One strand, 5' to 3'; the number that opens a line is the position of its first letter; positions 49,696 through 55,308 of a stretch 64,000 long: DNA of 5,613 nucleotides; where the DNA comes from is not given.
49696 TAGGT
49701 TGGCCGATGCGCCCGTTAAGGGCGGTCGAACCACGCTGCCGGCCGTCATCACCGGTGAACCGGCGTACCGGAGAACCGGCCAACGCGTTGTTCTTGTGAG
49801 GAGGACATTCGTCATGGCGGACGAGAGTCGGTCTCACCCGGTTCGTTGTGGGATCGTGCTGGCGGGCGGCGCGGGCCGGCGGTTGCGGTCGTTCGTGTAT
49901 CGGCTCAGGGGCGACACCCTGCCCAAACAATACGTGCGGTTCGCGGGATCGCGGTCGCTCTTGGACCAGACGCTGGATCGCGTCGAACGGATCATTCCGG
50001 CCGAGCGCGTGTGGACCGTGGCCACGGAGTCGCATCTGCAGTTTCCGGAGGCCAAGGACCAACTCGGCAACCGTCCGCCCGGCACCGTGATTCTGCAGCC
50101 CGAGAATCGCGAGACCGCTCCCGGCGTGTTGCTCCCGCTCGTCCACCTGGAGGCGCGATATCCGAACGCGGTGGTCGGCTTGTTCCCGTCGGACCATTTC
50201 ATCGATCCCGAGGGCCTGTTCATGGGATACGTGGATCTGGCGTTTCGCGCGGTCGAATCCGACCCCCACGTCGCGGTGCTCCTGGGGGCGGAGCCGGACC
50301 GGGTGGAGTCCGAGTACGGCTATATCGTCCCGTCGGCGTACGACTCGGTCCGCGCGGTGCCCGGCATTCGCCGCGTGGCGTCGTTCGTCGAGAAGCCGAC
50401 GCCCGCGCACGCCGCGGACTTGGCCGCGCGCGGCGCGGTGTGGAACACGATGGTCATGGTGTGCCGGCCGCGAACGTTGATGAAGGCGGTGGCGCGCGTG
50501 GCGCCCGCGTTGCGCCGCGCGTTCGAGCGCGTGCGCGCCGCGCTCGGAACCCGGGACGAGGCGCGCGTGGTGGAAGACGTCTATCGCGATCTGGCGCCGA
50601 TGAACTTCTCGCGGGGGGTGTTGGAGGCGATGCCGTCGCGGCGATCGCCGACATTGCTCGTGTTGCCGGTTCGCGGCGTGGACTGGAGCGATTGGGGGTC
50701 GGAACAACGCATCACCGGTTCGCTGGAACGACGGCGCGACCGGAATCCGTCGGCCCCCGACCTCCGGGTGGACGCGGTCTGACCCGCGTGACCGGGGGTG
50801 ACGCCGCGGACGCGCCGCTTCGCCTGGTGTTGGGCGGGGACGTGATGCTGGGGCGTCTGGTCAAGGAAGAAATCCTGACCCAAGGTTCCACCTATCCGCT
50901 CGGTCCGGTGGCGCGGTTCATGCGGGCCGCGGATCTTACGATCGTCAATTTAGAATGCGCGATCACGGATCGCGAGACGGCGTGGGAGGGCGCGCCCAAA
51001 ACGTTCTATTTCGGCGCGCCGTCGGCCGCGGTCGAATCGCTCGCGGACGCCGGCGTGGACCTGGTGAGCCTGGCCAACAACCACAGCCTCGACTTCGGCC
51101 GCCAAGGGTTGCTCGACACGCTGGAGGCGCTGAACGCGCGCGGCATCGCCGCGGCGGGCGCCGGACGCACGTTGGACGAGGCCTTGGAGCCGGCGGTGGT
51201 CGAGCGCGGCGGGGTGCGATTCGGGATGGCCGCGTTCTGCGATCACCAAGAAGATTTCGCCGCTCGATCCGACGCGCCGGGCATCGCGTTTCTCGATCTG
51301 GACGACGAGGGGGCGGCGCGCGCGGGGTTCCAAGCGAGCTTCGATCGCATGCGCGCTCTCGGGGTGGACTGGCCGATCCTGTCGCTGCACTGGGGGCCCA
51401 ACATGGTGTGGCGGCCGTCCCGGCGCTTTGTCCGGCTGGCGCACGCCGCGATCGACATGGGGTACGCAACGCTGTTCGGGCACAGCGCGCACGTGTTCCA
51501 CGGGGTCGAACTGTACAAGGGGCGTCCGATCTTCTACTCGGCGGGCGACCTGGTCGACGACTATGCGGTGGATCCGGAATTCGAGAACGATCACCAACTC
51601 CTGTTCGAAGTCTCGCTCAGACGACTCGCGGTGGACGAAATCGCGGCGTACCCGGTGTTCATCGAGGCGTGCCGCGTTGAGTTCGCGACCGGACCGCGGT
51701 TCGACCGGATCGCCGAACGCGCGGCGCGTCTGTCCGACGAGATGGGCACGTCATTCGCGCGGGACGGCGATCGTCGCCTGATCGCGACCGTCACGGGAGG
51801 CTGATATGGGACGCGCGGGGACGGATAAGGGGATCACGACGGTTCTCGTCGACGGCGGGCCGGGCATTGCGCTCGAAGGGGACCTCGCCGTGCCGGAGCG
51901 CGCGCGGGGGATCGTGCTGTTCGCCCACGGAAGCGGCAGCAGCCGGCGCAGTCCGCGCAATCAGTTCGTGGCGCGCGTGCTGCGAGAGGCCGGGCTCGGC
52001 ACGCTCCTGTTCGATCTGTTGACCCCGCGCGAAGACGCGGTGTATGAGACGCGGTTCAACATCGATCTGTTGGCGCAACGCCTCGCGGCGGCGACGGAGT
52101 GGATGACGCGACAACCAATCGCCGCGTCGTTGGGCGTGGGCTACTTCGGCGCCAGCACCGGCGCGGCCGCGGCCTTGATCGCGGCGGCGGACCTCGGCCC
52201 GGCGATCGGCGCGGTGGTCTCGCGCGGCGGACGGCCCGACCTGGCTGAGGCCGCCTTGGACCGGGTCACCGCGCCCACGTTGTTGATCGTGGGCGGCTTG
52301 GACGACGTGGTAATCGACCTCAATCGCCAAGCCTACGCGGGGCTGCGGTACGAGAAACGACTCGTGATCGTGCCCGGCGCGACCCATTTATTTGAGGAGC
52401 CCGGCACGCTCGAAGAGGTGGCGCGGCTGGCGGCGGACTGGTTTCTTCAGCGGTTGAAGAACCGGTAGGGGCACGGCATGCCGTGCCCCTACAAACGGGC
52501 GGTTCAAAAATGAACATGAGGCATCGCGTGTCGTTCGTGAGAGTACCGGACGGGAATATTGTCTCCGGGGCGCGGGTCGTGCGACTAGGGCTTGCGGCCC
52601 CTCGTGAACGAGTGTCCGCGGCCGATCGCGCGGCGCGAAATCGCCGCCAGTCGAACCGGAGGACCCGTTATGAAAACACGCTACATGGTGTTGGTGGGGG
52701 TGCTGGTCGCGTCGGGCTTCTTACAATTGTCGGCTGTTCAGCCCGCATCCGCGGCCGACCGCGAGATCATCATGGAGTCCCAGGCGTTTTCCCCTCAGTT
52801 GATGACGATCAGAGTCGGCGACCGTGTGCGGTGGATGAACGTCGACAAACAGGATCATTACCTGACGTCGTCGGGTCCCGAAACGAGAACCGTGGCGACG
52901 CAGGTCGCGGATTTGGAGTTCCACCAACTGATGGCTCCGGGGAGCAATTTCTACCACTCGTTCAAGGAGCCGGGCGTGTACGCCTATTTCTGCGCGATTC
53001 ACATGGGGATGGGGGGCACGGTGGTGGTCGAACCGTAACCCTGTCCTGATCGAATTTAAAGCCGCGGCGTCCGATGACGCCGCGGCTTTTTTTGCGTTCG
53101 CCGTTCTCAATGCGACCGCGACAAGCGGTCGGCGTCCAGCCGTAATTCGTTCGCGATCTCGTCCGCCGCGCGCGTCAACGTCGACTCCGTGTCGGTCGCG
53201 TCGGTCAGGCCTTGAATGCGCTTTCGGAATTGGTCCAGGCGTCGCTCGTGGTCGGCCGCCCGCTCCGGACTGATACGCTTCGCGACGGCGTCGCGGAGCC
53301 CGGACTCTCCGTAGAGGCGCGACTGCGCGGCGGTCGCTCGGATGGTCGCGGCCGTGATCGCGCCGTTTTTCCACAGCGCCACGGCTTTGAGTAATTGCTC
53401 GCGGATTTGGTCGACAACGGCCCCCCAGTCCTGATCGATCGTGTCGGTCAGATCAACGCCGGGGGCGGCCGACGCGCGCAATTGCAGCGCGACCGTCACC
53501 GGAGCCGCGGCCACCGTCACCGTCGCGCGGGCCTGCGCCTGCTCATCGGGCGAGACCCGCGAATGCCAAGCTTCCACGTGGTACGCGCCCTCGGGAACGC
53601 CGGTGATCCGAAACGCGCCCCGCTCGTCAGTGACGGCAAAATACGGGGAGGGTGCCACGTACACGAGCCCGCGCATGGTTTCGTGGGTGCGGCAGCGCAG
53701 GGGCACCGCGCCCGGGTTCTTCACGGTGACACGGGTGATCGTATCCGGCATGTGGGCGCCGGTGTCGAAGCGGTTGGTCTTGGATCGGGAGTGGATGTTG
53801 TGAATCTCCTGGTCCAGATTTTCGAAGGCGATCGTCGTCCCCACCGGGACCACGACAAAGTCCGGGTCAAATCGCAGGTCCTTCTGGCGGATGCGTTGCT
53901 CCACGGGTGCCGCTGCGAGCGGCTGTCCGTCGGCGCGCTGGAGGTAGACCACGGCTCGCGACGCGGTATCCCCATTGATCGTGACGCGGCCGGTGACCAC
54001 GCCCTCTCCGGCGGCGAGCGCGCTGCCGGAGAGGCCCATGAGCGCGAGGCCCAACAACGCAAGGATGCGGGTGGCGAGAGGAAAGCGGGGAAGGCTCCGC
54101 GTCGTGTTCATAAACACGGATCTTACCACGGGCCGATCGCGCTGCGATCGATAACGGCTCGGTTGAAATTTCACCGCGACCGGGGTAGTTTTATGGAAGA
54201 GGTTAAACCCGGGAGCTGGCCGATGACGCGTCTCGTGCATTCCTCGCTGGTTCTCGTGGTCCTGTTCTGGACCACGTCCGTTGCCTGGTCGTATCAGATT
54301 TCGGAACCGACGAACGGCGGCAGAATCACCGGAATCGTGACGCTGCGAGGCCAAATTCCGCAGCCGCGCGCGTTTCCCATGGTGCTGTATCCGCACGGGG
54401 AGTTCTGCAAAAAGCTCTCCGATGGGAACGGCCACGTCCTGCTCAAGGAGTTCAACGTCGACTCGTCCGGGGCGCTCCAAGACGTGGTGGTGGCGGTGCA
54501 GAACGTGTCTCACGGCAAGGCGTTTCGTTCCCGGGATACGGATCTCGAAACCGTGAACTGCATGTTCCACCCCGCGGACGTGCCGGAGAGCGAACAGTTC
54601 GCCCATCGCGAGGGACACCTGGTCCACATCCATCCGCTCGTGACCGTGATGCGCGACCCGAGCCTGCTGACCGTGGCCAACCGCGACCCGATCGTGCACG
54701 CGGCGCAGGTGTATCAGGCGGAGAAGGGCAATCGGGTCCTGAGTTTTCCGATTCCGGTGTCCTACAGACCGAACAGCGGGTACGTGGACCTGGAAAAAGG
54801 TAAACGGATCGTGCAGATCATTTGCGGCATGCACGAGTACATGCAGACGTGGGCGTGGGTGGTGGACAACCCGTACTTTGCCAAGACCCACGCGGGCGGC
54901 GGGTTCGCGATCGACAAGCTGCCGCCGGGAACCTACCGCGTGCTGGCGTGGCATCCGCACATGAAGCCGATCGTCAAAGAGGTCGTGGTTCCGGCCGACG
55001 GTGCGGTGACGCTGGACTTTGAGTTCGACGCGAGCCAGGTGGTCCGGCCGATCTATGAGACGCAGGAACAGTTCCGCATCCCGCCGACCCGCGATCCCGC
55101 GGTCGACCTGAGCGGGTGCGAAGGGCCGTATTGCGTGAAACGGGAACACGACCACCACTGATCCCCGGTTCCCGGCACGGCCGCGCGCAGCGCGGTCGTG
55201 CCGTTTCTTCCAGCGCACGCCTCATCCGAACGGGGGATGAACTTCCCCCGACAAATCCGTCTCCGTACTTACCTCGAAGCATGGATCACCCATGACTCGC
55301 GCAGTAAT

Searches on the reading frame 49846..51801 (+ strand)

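Call 56: search_protein_families(library=pfam, proteins=[window:49846-51801:+], max_evalue=0.001)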
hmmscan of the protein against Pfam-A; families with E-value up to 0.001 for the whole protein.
window:49846-51801:+ (652 aa): 1 family
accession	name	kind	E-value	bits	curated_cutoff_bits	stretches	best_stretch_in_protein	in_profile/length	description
PF09587.15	PGA_cap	-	2e-65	221.2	27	1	327-573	2-255/255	Bacterial capsule synthesis protein PGA_cap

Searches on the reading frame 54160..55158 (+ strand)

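Call 18: search_protein_families(library=pfam, proteins=[window:54160-55158:+], max_evalue=0.1)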
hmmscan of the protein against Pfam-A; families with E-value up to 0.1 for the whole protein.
window:54160-55158:+ (333 aa): 2 families
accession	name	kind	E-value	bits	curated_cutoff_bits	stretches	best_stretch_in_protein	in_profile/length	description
PF13620.12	CarboxypepD_reg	-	3.3e-07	31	32.3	1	240-288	31-80/82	Carboxypeptidase regulatory-like domain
PF14686.12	fn3_3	-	0.00047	20.3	24.4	1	239-280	27-70/75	Polysaccharide lyase family 4, domain II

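Call 54: search_protein_families(library=ncbifam, proteins=[window:54202-55158:+], max_evalue=1)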
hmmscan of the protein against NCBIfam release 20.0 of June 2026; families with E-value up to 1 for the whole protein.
window:54202-55158:+ (319 aa): 1 family
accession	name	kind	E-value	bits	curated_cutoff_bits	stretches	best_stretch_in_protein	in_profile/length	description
NF052345.1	S_layer_anammox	exception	0.12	9.6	1400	1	227-285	1342-1401/1596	Kustd1514 family S-layer glycoprotein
